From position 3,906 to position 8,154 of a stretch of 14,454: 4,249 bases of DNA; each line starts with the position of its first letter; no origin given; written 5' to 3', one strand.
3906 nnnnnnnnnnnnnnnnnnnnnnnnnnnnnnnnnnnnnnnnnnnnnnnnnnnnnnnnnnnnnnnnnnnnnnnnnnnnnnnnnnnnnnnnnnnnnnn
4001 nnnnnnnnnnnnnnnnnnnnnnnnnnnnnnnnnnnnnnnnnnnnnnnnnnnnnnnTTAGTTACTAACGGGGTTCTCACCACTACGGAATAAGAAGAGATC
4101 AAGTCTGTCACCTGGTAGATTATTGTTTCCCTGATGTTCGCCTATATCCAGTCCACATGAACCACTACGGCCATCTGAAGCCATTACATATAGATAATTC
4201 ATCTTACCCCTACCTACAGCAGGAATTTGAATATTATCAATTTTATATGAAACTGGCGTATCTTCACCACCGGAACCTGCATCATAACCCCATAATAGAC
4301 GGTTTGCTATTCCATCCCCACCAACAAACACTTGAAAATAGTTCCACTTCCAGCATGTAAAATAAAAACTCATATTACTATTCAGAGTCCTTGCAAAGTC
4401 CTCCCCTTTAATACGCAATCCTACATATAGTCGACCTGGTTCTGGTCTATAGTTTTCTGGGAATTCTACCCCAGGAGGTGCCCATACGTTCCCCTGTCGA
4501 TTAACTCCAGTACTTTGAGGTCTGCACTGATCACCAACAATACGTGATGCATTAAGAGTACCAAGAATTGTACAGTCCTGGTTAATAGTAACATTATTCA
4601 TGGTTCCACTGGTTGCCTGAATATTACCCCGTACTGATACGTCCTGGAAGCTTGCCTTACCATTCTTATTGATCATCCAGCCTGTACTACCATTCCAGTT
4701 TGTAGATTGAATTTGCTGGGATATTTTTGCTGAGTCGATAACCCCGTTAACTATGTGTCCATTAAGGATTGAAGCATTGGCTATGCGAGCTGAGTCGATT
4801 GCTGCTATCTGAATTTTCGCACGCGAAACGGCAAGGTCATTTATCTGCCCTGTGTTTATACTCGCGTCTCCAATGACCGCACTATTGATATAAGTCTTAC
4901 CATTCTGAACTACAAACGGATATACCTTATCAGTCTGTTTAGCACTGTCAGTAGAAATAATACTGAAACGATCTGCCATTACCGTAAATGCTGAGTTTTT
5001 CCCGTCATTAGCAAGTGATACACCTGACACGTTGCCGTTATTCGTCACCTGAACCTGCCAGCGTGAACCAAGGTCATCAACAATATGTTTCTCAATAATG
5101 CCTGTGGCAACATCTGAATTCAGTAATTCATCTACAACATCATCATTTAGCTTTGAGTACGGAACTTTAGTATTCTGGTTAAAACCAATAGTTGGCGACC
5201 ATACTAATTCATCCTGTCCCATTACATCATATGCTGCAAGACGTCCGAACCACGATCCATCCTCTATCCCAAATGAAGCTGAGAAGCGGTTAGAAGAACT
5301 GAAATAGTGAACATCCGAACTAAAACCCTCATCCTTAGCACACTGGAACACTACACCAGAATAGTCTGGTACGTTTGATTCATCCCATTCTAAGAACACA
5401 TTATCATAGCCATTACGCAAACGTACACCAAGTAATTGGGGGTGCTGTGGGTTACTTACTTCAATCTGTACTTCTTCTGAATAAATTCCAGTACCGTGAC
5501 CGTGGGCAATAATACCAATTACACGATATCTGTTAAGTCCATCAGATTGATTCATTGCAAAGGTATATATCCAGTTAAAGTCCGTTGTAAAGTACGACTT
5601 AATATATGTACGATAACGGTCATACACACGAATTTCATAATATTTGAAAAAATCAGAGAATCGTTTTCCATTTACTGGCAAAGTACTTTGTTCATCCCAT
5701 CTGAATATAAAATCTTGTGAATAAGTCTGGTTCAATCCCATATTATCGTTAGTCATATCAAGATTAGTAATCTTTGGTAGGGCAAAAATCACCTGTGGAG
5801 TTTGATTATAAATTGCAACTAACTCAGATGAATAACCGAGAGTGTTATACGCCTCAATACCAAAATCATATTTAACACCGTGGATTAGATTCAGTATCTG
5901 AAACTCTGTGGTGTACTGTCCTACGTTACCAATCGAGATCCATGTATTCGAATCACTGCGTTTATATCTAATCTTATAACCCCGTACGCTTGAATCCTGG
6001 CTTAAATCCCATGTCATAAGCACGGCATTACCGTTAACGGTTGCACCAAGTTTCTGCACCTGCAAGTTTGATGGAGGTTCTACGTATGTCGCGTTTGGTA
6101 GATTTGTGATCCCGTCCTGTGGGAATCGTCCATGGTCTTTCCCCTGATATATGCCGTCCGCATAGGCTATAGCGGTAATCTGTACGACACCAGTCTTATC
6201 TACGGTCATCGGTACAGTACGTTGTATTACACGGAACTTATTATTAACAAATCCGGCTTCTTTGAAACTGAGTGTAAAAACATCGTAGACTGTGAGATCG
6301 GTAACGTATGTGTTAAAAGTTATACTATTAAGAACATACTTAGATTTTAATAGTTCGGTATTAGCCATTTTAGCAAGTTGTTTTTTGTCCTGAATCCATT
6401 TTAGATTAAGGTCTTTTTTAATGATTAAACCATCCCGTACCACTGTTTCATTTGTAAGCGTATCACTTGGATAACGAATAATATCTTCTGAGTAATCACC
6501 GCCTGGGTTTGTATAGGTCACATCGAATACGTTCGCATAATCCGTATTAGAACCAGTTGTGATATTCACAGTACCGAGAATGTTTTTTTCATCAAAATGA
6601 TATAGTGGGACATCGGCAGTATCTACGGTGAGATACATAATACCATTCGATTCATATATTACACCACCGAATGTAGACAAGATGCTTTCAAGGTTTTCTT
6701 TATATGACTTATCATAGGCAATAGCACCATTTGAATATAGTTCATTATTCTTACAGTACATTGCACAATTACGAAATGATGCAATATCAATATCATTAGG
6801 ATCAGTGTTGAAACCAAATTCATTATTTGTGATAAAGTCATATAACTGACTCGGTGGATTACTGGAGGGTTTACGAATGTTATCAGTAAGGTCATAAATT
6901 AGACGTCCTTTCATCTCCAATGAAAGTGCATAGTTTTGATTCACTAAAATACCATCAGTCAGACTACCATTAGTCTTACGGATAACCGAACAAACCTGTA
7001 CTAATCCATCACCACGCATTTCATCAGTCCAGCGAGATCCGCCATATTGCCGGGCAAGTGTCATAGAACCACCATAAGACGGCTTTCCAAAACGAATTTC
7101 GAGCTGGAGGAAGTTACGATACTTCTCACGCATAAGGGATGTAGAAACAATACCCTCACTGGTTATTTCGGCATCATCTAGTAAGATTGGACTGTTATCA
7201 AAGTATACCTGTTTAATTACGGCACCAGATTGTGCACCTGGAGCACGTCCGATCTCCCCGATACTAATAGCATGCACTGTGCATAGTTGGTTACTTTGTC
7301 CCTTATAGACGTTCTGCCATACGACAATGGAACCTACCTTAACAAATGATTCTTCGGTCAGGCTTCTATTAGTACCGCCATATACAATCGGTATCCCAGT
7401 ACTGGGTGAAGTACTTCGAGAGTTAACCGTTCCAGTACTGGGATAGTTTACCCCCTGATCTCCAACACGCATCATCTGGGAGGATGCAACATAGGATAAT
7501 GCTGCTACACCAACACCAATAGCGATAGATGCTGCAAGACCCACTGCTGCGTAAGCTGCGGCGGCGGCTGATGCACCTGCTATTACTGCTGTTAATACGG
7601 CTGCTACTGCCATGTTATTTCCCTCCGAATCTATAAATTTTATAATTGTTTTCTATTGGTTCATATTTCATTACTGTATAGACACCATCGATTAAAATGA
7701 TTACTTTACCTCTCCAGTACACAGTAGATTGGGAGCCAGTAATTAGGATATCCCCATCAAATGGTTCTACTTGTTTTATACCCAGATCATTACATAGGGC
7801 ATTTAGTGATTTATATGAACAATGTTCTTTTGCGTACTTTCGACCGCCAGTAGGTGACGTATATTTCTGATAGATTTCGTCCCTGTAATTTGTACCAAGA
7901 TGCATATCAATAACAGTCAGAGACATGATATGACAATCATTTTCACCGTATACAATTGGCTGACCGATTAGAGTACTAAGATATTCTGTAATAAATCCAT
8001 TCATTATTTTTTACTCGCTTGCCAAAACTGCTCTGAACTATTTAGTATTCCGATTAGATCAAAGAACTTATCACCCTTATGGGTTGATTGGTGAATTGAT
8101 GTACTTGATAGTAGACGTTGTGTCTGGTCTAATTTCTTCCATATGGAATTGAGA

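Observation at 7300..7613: J-like protein carries an N-terminal Ala/Gly-rich hydrophobic extension resembling the C-terminal half of lambda gpI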

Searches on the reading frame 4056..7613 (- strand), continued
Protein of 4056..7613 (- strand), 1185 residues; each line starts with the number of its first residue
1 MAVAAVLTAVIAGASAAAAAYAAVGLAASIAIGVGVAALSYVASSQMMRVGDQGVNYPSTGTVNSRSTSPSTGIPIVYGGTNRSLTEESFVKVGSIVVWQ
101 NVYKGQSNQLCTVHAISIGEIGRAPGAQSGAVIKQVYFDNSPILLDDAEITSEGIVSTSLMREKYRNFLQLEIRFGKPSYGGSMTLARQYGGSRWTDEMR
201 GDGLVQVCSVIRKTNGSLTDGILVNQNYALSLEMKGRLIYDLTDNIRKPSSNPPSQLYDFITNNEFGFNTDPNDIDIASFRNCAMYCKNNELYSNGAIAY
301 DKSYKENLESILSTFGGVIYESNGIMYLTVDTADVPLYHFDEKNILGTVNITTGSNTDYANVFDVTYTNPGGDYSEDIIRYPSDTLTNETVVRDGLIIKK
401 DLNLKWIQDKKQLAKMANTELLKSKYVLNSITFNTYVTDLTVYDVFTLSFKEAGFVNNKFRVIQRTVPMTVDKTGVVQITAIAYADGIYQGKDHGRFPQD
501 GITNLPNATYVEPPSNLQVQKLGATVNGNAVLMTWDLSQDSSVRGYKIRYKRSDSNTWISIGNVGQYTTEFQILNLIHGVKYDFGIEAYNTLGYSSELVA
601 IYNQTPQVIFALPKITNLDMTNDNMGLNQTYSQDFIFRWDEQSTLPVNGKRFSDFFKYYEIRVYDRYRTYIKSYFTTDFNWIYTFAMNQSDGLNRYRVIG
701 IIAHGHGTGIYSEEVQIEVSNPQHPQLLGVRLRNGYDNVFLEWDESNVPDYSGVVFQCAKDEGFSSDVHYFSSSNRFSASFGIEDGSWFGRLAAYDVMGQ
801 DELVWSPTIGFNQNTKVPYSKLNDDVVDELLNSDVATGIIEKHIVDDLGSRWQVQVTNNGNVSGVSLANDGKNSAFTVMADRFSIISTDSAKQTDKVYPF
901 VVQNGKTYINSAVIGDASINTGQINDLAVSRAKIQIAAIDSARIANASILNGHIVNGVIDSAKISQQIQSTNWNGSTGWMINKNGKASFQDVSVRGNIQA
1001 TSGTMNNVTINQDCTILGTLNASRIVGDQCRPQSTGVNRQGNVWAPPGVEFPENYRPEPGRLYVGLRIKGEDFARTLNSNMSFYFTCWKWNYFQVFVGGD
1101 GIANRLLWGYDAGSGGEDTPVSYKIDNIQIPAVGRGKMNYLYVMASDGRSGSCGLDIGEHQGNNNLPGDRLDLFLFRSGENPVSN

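Call 73: fold_search(model_id=the predicted structure, library=pdb)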
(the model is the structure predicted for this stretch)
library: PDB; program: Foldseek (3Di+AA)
matches with E <= 10: 1642; with E <= 0.001: 692
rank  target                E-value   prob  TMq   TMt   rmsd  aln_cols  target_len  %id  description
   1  8hqz_A                5.2e-33  1.00  0.29  0.36  24.5       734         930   18  Baseplate of DT57C bacteriophage in the full state (released 2023-12-13)
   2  7zhj_b                1.5e-32  1.00  0.30  0.37  23.4       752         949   16  Tail tip of siphophage T5 : tip proteins (released 2023-02-08)
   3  8k35_A                5.7e-25  1.00  0.25  0.35  27.6       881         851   10  Structure of the bacteriophage lambda tail tip complex (released 2023-11-15)
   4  8rk3_b                6.8e-24  1.00  0.25  0.40  21.8       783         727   13  Bacteriophage JBD30 baseplate - composite structure (released 2024-08-14)
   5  9l9p_S                4.6e-23  1.00  0.23  0.33  26.5       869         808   12  Cryo-EM structure of bacteriophage T1 tail tip complex (released 2025-03-12)
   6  8iyk_F                8.3e-23  1.00  0.24  0.32  25.9       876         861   12  Tail tip conformation 1 of phage lambda tail (released 2023-10-18)
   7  9ioz_J                3.6e-22  1.00  0.29  0.41  18.1       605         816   16  Structure of the bacteriophage T5 tail tip complex (released 2024-09-04)
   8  8vjh_A                3.6e-22  1.00  0.25  0.37  22.6       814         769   14  Cryo-EM of tail-tip of bacteriophage Chi (released 2024-10-02)
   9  9e7m_Ja               4.3e-22  1.00  0.20  0.28  45.5       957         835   10  In situ cryoEM structure of bacteriophage Ur-lambda tail tip complex (released 2025-11-05)
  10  7zqp_b                1.3e-21  1.00  0.28  0.45   6.1       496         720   16  Tail tip of siphophage T5 : open cone after interaction with bacterial receptor FhuA (released 2023-02-08)
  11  9ioz_L                2.2e-21  1.00  0.29  0.40  18.1       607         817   16  Structure of the bacteriophage T5 tail tip complex (released 2024-09-04)
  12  5e55_A                5.4e-16  1.00  0.10  0.28  18.7       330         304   14  Crystal structure of mouse CNTN6 FN1-FN3 domains (released 2016-08-31)
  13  7mro                  1.0e-15  1.00  0.10  0.28  15.1       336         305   14  Zebrafish CNTN4 FN1-FN3 domains (released 2022-01-05)
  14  5e55_B                2.9e-15  1.00  0.11  0.28  17.2       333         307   13  Crystal structure of mouse CNTN6 FN1-FN3 domains (released 2016-08-31)
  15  6tpw                  5.9e-15  1.00  0.13  0.30  13.7       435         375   14  Crystal structures of FNIII domain one through four of the human leucocyte common antigen-related protein ( LAR) (released 2020-05-13)
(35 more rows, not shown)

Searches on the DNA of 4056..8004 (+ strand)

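Call 48: search_dna_similar(query=window:4056-8004:+, collection=ecoli_genomes, mode=near, max_rows=8)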
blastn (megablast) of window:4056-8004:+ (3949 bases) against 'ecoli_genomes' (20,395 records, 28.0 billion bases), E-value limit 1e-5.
Records with a match: 3; places in all: 3; records where one place covers at least 80% of the query: 3.
Genomes with a match: 3 of 5426; with a place that covers at least 80% of the query: 3. Places per genome that has any: lowest 1, median 1, highest 1. On chromosomes: 3 places; on plasmids: 0.
Best place of each record, by identity: >=99% 2; 95-99% 1.
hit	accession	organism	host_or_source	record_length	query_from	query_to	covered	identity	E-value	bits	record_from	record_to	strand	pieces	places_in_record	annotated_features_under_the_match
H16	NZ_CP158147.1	Escherichia coli strain FDN-24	chicken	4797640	1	3949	100%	100.0%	0e+0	7287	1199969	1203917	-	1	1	phage tail tip protein | DUF6950 family protein | hypothetical protein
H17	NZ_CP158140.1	Escherichia coli strain FDN-9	chicken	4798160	1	3949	100%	100.0%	0e+0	7287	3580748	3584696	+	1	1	phage tail tip protein | DUF6950 family protein | hypothetical protein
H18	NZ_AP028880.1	Escherichia coli strain N61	Bos taurus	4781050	1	3949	100%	97.7%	0e+0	6783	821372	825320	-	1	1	phage tail tip fiber protein | DUF6950 family protein | hypothetical protein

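Call 49: search_dna_similar(query=window:4056-8004:+, collection=plasmids, mode=near, max_rows=8)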
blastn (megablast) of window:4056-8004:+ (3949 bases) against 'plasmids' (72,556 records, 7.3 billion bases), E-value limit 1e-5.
No match.

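Call 50: get_annotated_region(hit=H17, flank=14000)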
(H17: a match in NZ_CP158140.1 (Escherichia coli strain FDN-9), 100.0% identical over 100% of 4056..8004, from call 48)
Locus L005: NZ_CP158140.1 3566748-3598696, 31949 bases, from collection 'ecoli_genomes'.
description: Escherichia coli strain FDN-9 chromosome, complete genome
organism: Escherichia coli strain FDN-9 (NCBI taxid 562)
replicon: chromosome; assembly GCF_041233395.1
host: chicken; source: duodenum; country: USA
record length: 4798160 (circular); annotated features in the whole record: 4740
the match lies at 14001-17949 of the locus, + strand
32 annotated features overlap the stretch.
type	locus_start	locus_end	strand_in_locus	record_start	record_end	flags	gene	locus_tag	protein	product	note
CDS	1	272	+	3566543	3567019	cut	ybhB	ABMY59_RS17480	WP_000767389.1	kinase inhibitor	-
CDS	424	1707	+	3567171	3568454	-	ybhC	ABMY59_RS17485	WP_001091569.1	putative acyl-CoA thioester hydrolase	-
CDS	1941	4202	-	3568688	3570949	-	ybhJ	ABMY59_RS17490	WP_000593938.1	hydratase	-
CDS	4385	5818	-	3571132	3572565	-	ybhI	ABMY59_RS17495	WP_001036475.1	anion permease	-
CDS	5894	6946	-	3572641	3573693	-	ybhH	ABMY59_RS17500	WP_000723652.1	4-oxalomesaconate tautomerase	-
CDS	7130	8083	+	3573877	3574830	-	ybhD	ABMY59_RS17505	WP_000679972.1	LysR family transcriptional regulator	-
CDS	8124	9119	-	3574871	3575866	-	pgl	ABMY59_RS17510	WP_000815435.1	6-phosphogluconolactonase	-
CDS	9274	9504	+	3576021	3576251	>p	-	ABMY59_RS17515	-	HAD-IIB family hydrolase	incomplete; partial in the middle of a contig; missing C-terminus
CDS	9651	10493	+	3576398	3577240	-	-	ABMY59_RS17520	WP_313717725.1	pyridoxal phosphatase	-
CDS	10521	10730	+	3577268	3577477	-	-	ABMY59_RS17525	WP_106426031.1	hypothetical protein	-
CDS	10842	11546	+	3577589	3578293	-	-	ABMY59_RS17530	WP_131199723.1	hypothetical protein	-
CDS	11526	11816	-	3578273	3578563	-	-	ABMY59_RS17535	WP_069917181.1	hypothetical protein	-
CDS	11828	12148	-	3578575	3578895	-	-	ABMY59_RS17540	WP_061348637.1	hypothetical protein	-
CDS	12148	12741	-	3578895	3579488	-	-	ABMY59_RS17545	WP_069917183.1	hypothetical protein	-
CDS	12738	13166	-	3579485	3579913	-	-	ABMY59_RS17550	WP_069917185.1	hypothetical protein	-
CDS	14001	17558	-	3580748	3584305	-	-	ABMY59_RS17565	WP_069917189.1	phage tail tip protein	-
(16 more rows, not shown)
